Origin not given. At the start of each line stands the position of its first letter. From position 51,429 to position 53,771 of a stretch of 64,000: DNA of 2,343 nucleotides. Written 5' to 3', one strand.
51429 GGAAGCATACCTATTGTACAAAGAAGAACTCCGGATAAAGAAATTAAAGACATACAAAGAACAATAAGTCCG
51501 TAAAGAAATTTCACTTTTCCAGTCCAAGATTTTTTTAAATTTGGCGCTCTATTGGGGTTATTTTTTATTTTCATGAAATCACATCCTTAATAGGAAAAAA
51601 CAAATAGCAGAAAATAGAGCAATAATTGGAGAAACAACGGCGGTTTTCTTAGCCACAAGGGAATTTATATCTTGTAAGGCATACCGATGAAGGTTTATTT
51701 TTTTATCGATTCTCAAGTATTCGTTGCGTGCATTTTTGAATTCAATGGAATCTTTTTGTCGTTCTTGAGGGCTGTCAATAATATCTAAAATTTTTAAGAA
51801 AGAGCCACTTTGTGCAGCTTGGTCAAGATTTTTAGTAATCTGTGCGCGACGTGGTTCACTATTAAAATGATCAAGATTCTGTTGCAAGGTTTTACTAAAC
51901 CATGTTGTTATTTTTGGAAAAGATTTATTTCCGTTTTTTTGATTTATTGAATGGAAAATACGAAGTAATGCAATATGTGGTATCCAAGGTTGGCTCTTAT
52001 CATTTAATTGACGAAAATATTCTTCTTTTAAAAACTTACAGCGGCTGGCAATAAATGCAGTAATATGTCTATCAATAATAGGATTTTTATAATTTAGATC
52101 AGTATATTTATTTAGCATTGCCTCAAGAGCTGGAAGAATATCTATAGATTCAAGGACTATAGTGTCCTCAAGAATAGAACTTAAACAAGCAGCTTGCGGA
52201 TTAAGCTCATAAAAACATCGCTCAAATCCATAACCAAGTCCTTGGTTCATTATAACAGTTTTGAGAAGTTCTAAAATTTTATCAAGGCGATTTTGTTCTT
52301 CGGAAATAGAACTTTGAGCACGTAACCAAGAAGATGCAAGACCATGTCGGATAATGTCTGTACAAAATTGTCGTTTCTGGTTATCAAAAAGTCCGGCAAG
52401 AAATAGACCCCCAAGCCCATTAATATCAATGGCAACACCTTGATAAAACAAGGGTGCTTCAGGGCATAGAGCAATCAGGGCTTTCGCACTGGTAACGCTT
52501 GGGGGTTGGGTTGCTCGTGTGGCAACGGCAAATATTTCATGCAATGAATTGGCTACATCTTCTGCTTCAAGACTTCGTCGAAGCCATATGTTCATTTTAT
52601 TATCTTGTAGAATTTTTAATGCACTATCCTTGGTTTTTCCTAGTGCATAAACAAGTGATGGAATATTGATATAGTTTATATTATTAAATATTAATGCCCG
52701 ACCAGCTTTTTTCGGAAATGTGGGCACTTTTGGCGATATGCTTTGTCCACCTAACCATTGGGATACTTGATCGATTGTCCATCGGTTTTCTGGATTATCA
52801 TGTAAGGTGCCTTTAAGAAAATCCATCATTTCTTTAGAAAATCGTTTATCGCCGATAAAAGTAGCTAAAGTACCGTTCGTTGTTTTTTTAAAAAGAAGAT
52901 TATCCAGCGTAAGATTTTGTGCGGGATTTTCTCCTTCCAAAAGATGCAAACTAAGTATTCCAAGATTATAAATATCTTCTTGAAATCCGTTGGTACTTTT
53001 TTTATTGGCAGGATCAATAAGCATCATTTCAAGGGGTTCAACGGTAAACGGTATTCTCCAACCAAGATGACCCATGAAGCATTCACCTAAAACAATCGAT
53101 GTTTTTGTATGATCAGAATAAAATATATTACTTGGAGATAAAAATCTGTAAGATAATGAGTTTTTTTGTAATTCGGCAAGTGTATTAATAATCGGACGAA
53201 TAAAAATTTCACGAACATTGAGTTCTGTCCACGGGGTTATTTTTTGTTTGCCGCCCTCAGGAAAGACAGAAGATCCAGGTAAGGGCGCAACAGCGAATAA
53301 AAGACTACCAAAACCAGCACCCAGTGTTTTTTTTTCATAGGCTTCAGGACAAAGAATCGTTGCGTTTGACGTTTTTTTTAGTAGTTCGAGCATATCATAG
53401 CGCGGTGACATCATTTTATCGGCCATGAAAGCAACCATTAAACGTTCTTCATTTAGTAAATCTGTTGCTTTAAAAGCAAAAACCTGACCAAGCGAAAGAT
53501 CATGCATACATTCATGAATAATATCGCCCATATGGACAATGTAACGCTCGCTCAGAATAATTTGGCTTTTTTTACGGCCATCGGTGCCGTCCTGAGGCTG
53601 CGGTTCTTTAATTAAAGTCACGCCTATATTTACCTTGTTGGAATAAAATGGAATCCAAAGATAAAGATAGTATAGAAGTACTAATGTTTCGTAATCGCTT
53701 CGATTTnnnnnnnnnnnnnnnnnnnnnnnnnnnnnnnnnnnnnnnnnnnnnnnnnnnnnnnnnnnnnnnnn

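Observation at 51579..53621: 680-aa membrane-anchored pseudokinase-like protein directly downstream of virD4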

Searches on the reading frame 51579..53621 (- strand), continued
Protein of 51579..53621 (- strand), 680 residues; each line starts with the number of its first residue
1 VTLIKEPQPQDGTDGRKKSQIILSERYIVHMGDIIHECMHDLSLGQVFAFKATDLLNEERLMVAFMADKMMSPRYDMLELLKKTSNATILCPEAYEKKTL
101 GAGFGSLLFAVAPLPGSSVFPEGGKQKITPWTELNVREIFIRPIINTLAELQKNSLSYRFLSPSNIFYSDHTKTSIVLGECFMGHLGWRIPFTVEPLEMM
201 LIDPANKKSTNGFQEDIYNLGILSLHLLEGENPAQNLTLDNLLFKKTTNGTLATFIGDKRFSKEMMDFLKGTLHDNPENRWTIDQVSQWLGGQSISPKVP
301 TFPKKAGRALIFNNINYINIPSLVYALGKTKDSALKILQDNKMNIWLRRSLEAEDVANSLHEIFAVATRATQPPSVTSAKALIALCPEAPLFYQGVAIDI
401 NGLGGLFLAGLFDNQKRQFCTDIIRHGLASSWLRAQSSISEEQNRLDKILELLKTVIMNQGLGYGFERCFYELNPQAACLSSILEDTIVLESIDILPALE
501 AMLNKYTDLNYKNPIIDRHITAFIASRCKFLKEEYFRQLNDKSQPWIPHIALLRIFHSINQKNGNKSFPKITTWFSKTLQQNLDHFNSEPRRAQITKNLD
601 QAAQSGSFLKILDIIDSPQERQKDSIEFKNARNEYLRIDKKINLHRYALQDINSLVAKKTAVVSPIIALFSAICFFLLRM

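Call 60: search_dna_similar(query=window:51579-53621:-, collection=plasmids, mode=protein, max_evalue=0.00001, max_rows=15)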
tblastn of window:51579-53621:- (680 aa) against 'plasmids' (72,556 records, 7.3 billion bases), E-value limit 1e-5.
Records with a match: 5; places in all: 5; records where one place covers at least 80% of the query: 5.
Best place of each record, by identity: <60% 5.
By first word of the organism name: Azospirillum 5.
By predicted mobility (MOB-suite, as given by PLSDB): non-mobilizable 3; mobilizable 2.
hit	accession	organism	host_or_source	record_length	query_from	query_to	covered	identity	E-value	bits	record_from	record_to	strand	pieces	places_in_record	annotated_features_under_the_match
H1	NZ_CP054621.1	Azospirillum oryzae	cell culture,soil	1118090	21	676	96%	25.8%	4e-64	238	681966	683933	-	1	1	record has no annotation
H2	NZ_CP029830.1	Azospirillum ramasamyi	single cell,Cow dung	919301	21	668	95%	26.0%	2e-66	245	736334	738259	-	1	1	serine/threonine protein kinase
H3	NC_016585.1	Azospirillum lipoferum 4B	-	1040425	21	676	96%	25.6%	6e-66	244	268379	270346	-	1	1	none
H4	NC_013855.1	Azospirillum sp. B510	-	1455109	21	677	97%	25.3%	1e-63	237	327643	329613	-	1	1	record has no annotation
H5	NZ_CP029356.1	Azospirillum thermophilum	cell culture,hot spring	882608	115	677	83%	26.3%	2e-65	243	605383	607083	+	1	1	serine/threonine protein kinase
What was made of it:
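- On VirB/D4 type IV secretion effector or accessory protein: Only 5 Azospirillum megareplicons among 72,556 plasmids carry a homolog (call 60).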

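Call 61: get_annotated_region(hit=H2, flank=7000)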
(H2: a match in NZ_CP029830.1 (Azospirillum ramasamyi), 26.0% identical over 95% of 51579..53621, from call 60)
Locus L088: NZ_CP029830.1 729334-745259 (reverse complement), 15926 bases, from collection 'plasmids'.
description: Azospirillum ramasamyi strain M2T2B2 plasmid unnamed1, complete sequence
organism: Azospirillum ramasamyi (NCBI taxid 682998)
taxonomy: Bacteria; Pseudomonadota; Alphaproteobacteria; Rhodospirillales; Azospirillaceae; Azospirillum; Azospirillum ramasamyi
host: -; source: single cell,Cow dung; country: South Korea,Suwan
typing (MOB-suite, as given by PLSDB): non-mobilizable
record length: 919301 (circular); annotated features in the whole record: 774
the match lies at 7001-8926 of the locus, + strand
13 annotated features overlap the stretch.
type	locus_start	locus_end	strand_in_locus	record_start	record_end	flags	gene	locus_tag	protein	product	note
CDS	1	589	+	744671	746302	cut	-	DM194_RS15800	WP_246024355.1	ATP-binding cassette domain-containing protein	-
CDS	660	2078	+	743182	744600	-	-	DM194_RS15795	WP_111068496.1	HlyD family type I secretion periplasmic adaptor subunit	GO:0030253 - protein secretion by the type I secretion system [Evidence IEA]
CDS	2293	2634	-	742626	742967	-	-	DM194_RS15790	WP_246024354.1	hypothetical protein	-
CDS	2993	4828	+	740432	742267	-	phaC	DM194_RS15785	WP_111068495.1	class I poly(R)-hydroxyalkanoic acid synthase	GO:0042619 - poly-hydroxybutyrate biosynthetic process [Evidence IEA]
CDS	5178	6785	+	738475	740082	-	-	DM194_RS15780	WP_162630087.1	sensor histidine kinase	-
CDS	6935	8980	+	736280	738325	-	-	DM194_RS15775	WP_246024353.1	serine/threonine protein kinase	-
CDS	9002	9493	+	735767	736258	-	-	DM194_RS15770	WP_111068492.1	hypothetical protein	-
CDS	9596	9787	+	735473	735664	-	-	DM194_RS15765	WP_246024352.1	hypothetical protein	-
CDS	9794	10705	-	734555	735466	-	bla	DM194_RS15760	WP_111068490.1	class A beta-lactamase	GO:0030655 - beta-lactam antibiotic catabolic process [Evidence IEA]; GO:0046677 - response to antibiotic [Evidence IEA]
CDS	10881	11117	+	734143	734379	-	-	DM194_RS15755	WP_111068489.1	hypothetical protein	-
CDS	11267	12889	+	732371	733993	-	-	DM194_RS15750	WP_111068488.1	ABC-F family ATP-binding cassette domain-containing protein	-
CDS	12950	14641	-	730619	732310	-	-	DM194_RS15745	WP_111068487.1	methyl-accepting chemotaxis protein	-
CDS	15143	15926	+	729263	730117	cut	-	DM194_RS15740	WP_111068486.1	GntR family transcriptional regulator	-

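Call 66: search_protein_families(library=padloc, proteins=[window:51579-53621:-], max_evalue=0.01)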
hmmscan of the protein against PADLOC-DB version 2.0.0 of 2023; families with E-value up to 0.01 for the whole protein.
window:51579-53621:- (680 aa): 3 families
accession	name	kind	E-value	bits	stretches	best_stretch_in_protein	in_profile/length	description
PDLC03920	MkoA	-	1.7e-06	24.7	1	135-291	123-275/1112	-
PDLC04138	mad6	-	0.0001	19.3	1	216-290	238-310/659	mads_6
PDLC03921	MkoA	-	0.0061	12.2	0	206-237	387-417/1607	-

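Call 68: find_encoding_contigs(protein=P0003, flank=6000, max_places=1)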
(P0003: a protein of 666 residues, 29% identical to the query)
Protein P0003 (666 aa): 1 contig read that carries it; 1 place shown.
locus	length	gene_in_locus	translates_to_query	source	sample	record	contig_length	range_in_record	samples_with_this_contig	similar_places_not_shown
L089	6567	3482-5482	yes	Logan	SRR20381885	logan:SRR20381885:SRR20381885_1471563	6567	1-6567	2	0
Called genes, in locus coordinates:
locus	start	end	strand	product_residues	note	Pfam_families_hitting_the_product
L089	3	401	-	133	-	?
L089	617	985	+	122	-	-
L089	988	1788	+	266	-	PF05013:FGase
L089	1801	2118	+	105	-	PF03992:ABM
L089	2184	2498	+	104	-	PF07883:Cupin_2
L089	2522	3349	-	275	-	PF01925:TauE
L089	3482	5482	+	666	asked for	-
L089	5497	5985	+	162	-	-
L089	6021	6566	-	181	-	?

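Call 69: find_encoding_contigs(protein=P0005, flank=8000, max_places=1)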
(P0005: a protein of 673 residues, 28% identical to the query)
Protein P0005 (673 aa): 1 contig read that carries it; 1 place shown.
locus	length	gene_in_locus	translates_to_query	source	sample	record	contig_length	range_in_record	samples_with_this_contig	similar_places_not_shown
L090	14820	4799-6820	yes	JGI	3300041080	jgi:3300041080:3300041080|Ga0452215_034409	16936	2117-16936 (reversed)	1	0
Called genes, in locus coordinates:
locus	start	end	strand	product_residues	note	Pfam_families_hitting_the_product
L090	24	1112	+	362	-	PF02826:2-Hacid_dh_C, PF19304:PGDH_inter, PF01842:ACT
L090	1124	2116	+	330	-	PF01839:FG-GAP (faint), PF13517:FG-GAP_3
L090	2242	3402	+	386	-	PF13393:tRNA-synt_His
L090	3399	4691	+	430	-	PF00709:Adenylsucc_synt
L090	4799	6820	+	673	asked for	PF00069:Pkinase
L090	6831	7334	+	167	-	-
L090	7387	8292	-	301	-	PF00140:Sigma70_r1_2 (weak), PF04542:Sigma70_r2, PF04545:Sigma70_r4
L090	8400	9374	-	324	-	PF01479:S4, PF00849:PseudoU_synth_2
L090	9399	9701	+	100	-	-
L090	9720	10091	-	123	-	-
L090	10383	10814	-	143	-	PF13560:HTH_31 (weak), PF01381:HTH_3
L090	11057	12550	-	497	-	PF00291:PALP, PF00462:Glutaredoxin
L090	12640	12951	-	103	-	PF14330:DUF4387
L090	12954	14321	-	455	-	PF07287:AtuA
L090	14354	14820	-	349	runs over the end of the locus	PF02668:TauD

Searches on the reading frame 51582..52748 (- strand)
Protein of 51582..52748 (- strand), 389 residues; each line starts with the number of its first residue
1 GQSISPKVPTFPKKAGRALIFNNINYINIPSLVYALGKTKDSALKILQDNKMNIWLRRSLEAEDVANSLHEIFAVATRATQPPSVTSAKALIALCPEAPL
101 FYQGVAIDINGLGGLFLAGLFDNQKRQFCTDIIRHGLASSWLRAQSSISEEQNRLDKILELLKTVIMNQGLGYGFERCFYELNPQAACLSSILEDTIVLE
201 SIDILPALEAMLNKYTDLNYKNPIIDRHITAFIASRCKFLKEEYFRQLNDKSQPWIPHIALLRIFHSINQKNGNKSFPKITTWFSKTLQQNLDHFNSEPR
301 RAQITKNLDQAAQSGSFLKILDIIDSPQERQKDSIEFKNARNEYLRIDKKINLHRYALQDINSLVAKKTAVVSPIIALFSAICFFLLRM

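Call 40: predict_structure(alignment_id=A4)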
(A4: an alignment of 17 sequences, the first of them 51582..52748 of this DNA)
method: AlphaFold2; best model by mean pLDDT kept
length: 389 residues; sequences in the alignment: 17
mean_pLDDT: 87.1   pTM: 0.75
mean pLDDT of the five models: 87.1, 86.7, 86.0, 85.7, 83.6
residues with pLDDT >= 90: 198; 70-90: 173; 50-70: 14; < 50: 4
segments of 3 or more residues with pLDDT < 50: 1-4
pLDDT, mean of each block of 10 residues (from residue 1): 50 84 92 90 86 92 92 87 91 92 89 91 91 93 88 92 91 94 93 88 92 69 82 94 91 87 94 91 86 78 89 91 81 84 89 83 78 83 87
secondary structure, 60 per line:
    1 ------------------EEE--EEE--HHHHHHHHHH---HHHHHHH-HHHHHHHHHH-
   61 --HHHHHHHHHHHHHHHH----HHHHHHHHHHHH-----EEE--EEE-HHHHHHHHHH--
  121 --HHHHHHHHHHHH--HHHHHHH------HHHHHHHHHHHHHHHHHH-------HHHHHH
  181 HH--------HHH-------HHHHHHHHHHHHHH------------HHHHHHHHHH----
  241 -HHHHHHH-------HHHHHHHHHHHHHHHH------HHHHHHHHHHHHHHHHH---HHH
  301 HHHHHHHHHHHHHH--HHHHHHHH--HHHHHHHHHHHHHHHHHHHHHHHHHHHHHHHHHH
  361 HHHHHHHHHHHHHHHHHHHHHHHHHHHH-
elements in order: E19-21 E24-26 H29-38 H42-48 H50-59 H63-78 H83-94 E100-102 E105-107 H109-118 H123-134 H137-143 H150-167 H175-182 H201-214 H227-236 H242-248 H256-271 H278-294 H298-314 H317-324 H327-388

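Call 55: find_homologous_proteins(query=A4, max_evalue=0.001)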
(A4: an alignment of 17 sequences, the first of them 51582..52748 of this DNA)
Query A4 (17 sequences) (389 aa, profile of the alignment): 17 proteins with E <= 0.001 among 8000 candidates.
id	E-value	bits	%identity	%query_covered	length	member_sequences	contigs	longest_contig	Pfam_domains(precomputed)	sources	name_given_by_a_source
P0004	1.5e-149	516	33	93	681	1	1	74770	PF00069.32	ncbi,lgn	-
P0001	4.8e-137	475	99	100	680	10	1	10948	PF00069.32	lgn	-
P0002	7.1e-137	475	78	100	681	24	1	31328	PF00069.32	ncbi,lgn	ncbi:MAG: hypothetical protein ACK5UY_03815 [Holosporales bacterium]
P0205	1.7e-128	447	28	99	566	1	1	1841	-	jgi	jgi:hypothetical protein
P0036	2.1e-120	420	25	72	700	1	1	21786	-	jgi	jgi:hypothetical protein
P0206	7.8e-112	392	29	88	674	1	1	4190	PF00069.32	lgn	-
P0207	2.0e-98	348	23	99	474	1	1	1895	-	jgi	jgi:eukaryotic-like serine/threonine-protein kinase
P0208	1.4e-89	319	26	77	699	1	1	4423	PF00069.32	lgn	-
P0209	1.9e-87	312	27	99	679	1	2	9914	-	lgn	-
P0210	8.3e-85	303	23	83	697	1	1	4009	PF00069.32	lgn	-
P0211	9.8e-82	293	23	83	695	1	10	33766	PF00069.32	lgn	-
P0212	4.3e-80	288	24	88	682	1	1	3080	-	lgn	-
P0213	3.9e-79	285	23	87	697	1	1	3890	PF00069.32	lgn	-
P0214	1.2e-78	283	23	87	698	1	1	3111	PF00069.32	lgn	-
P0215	1.5e-78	283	25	100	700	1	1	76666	PF00069.32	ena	-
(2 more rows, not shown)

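Call 64: fold_search(model_id=the predicted structure, library=pdb)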
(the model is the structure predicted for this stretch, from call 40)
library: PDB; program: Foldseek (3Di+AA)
matches with E <= 10: 89; with E <= 0.001: 0
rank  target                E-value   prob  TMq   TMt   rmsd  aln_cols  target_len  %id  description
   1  5sfs_B                9.9e-01  0.11  0.13  0.15  20.2       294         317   12  CRYSTAL STRUCTURE OF HUMAN PHOSPHODIESTERASE 10 IN COMPLEX WITH n2c(C)c1nc(nn1c(c2)C)CCc3nc(nn3C)N4CC[C@@H](C4)C, micr (released 2022-10-12)
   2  8jpb_R                1.3e+00  0.04  0.10  0.12  26.1       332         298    8  cryo-EM structure of NTSR1-GRK2-Galpha(q) complexes 1 (released 2023-08-09)
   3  8evm_C                1.4e+00  0.08  0.12  0.17  20.2       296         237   11  De novo design of chlorophyll special pair containing protein assemblies (released 2024-05-15)
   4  6fkf_a                1.4e+00  0.06  0.10  0.15  20.8       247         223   12  Chloroplast F1Fo conformation 1 (released 2018-05-23)
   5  5sj3_B                1.5e+00  0.08  0.14  0.16  19.8       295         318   14  CRYSTAL STRUCTURE OF HUMAN PHOSPHODIESTERASE 10 IN COMPLEX WITH c13c(cc(s1)C(N2CCCCC2)=O)c(nn3c4ccc(Cl)cc4)C, micromol (released 2022-10-12)
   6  8xzf_R                2.5e+00  0.06  0.14  0.17  27.5       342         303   12  Cryo-EM structure of the WN561-bound human APLNR-Gi complex (released 2024-03-20)
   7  6knm_B                2.5e+00  0.04  0.14  0.15  27.2       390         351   10  Apelin receptor in complex with single domain antibody (released 2020-01-29)
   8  8irt_R                2.6e+00  0.03  0.10  0.12  18.2       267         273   13  Dopamine Receptor D3R-Gi-Rotigotine complex (released 2023-06-07)
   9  8xvu_R                2.9e+00  0.02  0.10  0.12  26.6       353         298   11  Structure of CXCR2 bound to CXCL2 (Ligand-receptor focused map) (released 2025-01-15)
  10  8xwa_R                3.0e+00  0.02  0.10  0.11  26.8       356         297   12  Structure of CXCR2 bound to CXCL1 (Ligand-receptor focused map) (released 2025-01-15)
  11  6gx7_H                3.1e+00  0.06  0.17  0.19  14.7       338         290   14  Tubulin-CopN-alphaRep complex (released 2019-04-24)
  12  5tn9_A                3.1e+00  0.02  0.09  0.13  20.7       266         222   11  Crystal Structure of the ER-alpha Ligand-binding Domain (L372S,L536S) in Complex with the OBHS-BSC, 4-bromophenyl (1R, (released 2017-02-15)
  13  9y6s_8C               3.3e+00  0.04  0.12  0.09  37.6       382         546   13  96-nm repeat of the Leishmania tarentolae doublet microtubule (released 2025-12-17)
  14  7ekm_A                3.4e+00  0.02  0.10  0.07  29.9       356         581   10  Mitochondrial outer membrane protein (released 2021-08-25)
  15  5sju_A                3.6e+00  0.05  0.13  0.14  20.4       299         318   10  CRYSTAL STRUCTURE OF HUMAN PHOSPHODIESTERASE 10 IN COMPLEX WITH c1c(nc(s1)NC(c2c(ncc(n2)C3CC3)Nc4cncnc4)=O)CN5CCCCC5,  (released 2022-10-12)
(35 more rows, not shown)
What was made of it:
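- Tried and rejected: Foldseek on PDB found 0 hits at E<=1e-3 (call 64).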

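Call 67: search_solved_structures(query=A4, max_evalue=1)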
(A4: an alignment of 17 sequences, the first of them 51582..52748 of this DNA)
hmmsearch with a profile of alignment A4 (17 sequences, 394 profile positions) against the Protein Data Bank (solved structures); distinct sequences matched with E-value up to 1: 3.
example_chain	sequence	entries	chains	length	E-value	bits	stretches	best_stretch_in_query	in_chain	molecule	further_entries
6sa8_A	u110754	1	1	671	0.0002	23.8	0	302-336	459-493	ring-like DARPin-Armadillo fusion H83_D01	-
3tz1_A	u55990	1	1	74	0.45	12.7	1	30-82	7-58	Troponin C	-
2ru4_A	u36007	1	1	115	0.75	11.9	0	305-330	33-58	Armadillo Repeat Protein, N-terminal fragment, YIIM2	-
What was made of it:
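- Tried and rejected: A profile search against PDB sequences gave only designed armadillo noise (call 67).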
